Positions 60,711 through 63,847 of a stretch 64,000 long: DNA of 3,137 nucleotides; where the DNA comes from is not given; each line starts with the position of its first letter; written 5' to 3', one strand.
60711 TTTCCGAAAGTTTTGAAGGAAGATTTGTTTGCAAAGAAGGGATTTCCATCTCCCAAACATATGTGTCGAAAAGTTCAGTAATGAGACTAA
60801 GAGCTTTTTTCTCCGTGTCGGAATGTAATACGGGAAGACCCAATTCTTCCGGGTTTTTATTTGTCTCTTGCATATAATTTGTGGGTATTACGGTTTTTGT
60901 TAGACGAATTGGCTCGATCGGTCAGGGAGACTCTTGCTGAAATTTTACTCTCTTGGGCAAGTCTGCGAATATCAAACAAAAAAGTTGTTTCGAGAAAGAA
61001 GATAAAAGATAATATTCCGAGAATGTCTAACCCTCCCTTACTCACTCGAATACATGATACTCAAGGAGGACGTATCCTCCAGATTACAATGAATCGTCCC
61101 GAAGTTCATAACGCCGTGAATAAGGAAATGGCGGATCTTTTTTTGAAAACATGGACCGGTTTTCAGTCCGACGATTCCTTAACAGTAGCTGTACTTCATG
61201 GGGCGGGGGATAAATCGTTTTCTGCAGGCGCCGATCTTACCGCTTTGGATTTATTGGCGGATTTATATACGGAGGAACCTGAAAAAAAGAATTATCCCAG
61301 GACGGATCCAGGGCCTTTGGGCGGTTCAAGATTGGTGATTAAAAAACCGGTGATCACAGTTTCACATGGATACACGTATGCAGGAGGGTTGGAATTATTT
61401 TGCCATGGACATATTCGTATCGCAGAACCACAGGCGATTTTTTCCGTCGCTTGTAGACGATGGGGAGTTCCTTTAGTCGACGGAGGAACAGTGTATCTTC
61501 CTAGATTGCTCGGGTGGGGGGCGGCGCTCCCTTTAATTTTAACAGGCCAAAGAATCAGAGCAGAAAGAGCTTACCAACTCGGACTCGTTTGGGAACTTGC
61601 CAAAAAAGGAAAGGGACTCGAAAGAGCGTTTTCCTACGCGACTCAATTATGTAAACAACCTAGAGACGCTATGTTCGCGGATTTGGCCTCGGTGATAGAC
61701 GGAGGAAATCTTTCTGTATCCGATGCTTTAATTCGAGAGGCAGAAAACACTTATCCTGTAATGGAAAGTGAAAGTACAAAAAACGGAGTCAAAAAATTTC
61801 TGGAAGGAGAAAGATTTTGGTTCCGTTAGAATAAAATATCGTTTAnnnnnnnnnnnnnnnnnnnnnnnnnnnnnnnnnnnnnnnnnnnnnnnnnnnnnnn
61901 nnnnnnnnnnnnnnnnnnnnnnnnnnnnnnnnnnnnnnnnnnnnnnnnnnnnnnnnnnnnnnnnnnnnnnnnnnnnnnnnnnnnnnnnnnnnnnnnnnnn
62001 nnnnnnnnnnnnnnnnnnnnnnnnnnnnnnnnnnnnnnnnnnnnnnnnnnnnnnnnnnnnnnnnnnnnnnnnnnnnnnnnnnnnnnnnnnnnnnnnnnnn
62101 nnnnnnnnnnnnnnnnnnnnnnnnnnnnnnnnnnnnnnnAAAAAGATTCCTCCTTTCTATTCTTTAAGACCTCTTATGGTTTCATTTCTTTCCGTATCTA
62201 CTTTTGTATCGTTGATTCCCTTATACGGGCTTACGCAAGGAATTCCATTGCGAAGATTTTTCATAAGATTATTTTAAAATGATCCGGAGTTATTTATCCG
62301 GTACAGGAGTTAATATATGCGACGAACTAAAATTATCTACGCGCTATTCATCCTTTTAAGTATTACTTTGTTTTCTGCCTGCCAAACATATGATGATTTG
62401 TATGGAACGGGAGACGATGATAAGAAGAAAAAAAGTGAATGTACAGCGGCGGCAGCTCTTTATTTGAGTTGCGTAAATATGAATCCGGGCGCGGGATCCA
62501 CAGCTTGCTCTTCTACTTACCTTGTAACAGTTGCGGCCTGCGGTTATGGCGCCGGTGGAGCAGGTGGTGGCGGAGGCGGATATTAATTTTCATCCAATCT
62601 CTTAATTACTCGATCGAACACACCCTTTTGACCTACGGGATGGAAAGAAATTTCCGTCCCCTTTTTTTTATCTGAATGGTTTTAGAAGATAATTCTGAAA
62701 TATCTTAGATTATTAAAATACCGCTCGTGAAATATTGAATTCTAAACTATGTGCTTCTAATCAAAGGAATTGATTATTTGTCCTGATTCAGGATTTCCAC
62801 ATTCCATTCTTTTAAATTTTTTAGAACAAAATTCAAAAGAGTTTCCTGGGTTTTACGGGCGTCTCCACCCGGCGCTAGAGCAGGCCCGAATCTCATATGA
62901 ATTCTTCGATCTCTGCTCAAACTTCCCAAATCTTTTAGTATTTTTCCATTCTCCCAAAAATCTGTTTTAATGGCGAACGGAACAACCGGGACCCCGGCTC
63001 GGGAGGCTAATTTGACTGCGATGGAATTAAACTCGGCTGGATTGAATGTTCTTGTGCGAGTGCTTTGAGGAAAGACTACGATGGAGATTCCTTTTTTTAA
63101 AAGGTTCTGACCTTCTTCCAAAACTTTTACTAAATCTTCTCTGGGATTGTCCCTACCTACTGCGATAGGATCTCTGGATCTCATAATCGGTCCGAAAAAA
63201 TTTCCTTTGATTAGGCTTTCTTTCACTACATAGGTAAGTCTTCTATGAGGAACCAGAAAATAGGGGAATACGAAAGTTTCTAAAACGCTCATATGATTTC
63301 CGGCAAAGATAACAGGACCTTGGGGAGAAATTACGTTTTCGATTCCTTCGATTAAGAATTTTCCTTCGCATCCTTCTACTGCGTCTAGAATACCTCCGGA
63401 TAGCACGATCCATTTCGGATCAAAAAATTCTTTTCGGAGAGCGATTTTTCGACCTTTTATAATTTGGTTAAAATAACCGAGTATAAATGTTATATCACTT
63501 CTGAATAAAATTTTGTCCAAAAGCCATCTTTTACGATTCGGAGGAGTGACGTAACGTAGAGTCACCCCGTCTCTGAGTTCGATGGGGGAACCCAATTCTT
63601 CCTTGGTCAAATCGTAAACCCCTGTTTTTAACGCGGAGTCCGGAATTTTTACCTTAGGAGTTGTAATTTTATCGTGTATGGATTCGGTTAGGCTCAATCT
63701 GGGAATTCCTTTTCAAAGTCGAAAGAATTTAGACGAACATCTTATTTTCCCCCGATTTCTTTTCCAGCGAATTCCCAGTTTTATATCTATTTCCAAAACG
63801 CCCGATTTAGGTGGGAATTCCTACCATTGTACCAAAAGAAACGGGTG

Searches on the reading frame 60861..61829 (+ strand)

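Call 11: search_protein_families(library=ncbifam, proteins=[window:60861-61829:+])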
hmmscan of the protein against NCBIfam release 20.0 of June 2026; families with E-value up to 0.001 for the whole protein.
window:60861-61829:+ (322 aa): 67 families (the best 25 are shown)
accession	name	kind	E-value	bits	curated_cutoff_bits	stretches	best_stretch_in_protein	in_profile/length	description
NF006108.0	PRK08259.1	equivalog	1.5e-65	221.3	273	1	68-317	9-248/256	crotonase/enoyl-CoA hydratase family protein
NF051848.1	EnCoAHydtEchA19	equivalog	6.5e-48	163.5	400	1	68-317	6-251/258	enoyl-CoA hydratase EchA19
NF005864.0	PRK07799.1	equivalog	8.4e-40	136.6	316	1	68-317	14-259/266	crotonase/enoyl-CoA hydratase family protein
NF005126.0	PRK06563.1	subfamily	3.2e-39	134.9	261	1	62-316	7-255/263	crotonase/enoyl-CoA hydratase family protein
NF042430.2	EnCoAhydt_DpgD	equivalog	3.6e-35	121.7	400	1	69-316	4-250/258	enoyl-CoA-hydratase DpgD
NF006100.0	PRK08252.1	subfamily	2.5e-34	119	282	1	65-315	6-245/254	crotonase/enoyl-CoA hydratase family protein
NF004634.0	PRK05980.1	equivalog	6.2e-34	117.6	375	1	69-315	10-254/263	crotonase/enoyl-CoA hydratase family protein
NF004840.0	PRK06190.1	equivalog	4e-33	115.1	253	1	68-305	10-240/260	enoyl-CoA hydratase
NF006007.0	PRK08138.1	subfamily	5.8e-31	107.8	355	1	69-316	15-253/261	enoyl-CoA hydratase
NF004475.0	PRK05809.1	subfamily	1.3e-29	103.5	394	1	69-316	11-252/260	short-chain-enoyl-CoA hydratase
NF006566.0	PRK09076.1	subfamily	2.2e-29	102.8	286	1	63-315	6-251/260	enoyl-CoA hydratase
NF006013.0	PRK08150.1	subfamily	3.2e-28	98.8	232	1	66-316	10-251/259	crotonase/enoyl-CoA hydratase family protein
NF004857.0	PRK06210.1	equivalog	3.9e-28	98.6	341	1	65-316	12-267/275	enoyl-CoA hydratase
NF046063.1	oxepin_alt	equivalog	2.1e-26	92.9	300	1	67-315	5-249/254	oxepin-CoA hydrolase, alternative type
NF006699.0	PRK09245.1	subfamily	6.2e-26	91.2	354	1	65-271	6-213/266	crotonase/enoyl-CoA hydratase family protein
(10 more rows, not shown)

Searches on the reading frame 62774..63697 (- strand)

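Call 11: search_protein_families(library=ncbifam, proteins=[window:62774-63697:-])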
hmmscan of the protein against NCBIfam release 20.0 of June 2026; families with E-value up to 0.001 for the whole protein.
window:62774-63697:- (307 aa): 3 families
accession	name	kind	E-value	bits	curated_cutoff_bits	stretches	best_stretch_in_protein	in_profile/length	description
TIGR00530.1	AGP_acyltrn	subfamily_domain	1.5e-20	73.3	102.95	1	125-243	13-129/130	1-acylglycerol-3-phosphate O-acyltransferase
NF006386.0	PRK08633.1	equivalog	1.4e-10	39.6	1221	1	113-288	428-600/1147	acyl-[ACP]--phospholipid O-acyltransferase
NF011593.0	PRK15018.1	equivalog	2e-06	27.7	501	1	155-245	91-181/245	1-acylglycerol-3-phosphate O-acyltransferase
